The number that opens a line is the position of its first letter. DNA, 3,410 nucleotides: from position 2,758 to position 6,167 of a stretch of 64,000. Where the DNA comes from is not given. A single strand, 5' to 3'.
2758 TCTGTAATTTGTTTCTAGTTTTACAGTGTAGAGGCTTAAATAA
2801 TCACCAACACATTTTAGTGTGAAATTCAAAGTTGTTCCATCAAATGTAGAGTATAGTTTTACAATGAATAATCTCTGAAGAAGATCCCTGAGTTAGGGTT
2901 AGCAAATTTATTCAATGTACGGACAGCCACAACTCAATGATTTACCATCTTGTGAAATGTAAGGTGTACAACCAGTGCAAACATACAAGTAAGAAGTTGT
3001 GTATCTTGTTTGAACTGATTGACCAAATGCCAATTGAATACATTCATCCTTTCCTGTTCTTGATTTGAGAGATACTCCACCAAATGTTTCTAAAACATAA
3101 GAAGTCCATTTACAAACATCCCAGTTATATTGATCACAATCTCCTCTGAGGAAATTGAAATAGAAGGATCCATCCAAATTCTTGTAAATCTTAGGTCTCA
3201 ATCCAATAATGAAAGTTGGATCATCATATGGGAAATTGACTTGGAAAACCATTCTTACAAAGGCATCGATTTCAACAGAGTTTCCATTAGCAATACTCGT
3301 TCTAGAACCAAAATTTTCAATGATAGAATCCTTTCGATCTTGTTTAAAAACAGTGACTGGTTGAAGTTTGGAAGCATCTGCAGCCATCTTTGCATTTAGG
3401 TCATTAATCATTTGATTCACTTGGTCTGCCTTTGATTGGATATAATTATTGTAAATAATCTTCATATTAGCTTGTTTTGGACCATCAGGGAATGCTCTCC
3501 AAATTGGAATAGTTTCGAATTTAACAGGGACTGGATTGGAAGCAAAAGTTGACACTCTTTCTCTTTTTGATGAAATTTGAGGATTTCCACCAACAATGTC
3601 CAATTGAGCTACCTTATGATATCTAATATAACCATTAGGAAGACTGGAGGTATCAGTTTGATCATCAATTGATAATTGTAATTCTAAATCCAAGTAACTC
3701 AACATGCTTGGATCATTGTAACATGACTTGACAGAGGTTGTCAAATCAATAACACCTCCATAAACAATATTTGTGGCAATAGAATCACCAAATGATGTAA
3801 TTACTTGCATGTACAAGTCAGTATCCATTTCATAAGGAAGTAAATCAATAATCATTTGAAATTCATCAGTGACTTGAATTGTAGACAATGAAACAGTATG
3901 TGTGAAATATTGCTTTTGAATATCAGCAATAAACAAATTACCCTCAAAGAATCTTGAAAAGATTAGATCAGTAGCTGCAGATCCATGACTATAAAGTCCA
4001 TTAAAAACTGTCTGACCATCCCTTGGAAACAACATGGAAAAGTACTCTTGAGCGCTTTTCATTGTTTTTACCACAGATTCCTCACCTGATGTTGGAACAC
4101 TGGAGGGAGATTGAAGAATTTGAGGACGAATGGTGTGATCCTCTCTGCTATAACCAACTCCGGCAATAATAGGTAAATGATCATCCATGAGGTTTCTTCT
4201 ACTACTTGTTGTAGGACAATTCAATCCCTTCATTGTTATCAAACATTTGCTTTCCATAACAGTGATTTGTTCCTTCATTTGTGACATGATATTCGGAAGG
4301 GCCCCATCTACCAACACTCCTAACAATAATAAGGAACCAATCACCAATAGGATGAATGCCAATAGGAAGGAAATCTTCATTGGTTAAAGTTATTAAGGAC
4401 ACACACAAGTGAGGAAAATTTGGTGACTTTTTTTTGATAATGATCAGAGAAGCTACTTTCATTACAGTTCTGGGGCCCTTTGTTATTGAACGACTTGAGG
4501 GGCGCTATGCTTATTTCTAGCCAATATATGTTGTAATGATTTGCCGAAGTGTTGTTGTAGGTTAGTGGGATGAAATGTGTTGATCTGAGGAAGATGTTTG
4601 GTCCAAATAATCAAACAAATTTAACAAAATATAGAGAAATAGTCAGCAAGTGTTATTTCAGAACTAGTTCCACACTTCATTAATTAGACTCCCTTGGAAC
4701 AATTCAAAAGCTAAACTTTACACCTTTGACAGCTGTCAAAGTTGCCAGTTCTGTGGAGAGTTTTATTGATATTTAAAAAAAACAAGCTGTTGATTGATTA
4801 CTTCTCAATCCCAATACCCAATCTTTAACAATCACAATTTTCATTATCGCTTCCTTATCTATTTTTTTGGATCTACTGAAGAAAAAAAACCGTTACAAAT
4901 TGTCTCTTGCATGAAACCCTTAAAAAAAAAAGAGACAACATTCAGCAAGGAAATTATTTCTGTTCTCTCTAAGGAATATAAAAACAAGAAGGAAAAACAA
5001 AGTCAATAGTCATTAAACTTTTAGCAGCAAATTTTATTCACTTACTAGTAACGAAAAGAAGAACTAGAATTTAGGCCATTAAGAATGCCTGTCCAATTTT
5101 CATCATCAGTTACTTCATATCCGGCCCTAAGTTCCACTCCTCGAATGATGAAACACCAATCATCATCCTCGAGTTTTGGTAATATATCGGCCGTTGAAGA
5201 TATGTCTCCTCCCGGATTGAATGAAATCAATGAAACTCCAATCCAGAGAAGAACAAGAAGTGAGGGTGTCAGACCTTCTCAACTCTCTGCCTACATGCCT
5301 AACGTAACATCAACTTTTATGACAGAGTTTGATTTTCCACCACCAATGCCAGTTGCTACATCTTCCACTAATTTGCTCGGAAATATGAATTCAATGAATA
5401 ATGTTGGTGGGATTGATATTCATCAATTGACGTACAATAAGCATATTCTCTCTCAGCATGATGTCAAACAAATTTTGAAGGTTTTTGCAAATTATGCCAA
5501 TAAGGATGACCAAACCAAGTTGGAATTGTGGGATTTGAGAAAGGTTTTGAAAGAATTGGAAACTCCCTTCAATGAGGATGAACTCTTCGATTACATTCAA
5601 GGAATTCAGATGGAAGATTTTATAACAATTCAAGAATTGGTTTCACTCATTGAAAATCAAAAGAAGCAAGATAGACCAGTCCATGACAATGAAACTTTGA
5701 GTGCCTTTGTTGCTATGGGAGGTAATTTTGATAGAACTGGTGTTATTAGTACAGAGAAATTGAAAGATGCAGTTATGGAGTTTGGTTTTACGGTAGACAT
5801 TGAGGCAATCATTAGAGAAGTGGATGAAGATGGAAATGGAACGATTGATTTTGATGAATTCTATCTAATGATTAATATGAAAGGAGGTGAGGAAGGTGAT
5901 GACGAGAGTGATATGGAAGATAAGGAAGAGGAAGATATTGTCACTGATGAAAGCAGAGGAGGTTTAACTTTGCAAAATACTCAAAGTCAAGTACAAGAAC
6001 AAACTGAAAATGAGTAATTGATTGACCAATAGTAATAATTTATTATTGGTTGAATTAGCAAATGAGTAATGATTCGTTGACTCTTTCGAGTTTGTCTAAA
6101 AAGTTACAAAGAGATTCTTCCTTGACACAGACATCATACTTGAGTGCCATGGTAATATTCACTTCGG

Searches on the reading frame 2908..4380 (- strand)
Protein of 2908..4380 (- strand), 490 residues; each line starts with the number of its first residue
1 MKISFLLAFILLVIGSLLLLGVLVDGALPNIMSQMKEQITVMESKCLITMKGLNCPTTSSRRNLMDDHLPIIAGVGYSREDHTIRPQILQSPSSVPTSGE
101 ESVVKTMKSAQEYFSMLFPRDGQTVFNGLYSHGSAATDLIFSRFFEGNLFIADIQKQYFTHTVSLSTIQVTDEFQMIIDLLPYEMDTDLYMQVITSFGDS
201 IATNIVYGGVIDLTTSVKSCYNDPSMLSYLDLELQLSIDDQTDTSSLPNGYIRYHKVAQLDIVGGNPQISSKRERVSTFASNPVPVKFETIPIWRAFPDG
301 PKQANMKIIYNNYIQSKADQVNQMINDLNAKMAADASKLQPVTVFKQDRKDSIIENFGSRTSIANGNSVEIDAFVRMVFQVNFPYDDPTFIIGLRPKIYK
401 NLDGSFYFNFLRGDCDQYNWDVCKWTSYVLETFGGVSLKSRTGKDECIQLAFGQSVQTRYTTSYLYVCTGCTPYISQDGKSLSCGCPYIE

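Call 10: search_protein_families(library=pfam, proteins=[window:2908-4380:-], max_evalue=0.00001)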
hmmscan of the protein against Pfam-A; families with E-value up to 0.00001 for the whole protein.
window:2908-4380:- (490 aa): 1 family
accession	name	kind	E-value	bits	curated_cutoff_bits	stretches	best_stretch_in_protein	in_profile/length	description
PF01823.24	MACPF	-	3e-06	28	21.5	0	155-313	29-214/214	MAC/Perforin domain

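Call 18: find_encoding_contigs(protein=P0007, flank=10000, max_places=3)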
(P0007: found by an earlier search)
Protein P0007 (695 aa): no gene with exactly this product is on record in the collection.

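Call 19: find_encoding_contigs(protein=P0009, flank=10000, max_places=4)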
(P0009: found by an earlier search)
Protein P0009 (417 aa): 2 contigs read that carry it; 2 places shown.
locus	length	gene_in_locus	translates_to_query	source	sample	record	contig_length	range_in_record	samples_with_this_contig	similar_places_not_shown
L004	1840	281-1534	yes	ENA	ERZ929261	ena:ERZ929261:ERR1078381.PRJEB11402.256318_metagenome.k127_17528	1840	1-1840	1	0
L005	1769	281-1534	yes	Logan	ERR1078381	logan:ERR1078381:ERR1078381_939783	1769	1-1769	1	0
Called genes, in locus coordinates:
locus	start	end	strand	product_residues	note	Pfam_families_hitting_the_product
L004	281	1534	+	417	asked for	PF04193:PQ-loop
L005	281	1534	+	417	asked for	PF04193:PQ-loop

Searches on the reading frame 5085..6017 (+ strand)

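Call 11: search_protein_families(library=pfam, proteins=[window:5085-6017:+], max_evalue=0.00001)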
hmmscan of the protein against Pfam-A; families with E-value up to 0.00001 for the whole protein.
window:5085-6017:+ (310 aa): 4 families
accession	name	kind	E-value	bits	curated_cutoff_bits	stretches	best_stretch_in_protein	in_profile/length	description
PF00036.39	EF-hand_1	-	5e-07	29.3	25.4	1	238-264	1-27/29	EF hand domain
PF13833.12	EF-hand_8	-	7.8e-07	29.2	28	1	218-262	2-50/54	EF-hand domain pair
PF13499.12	EF-hand_7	-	2e-06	28.5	30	1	215-261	13-64/67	EF-hand domain pair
PF13405.12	EF-hand_6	-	9e-06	25.4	25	0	239-264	2-27/30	EF-hand domain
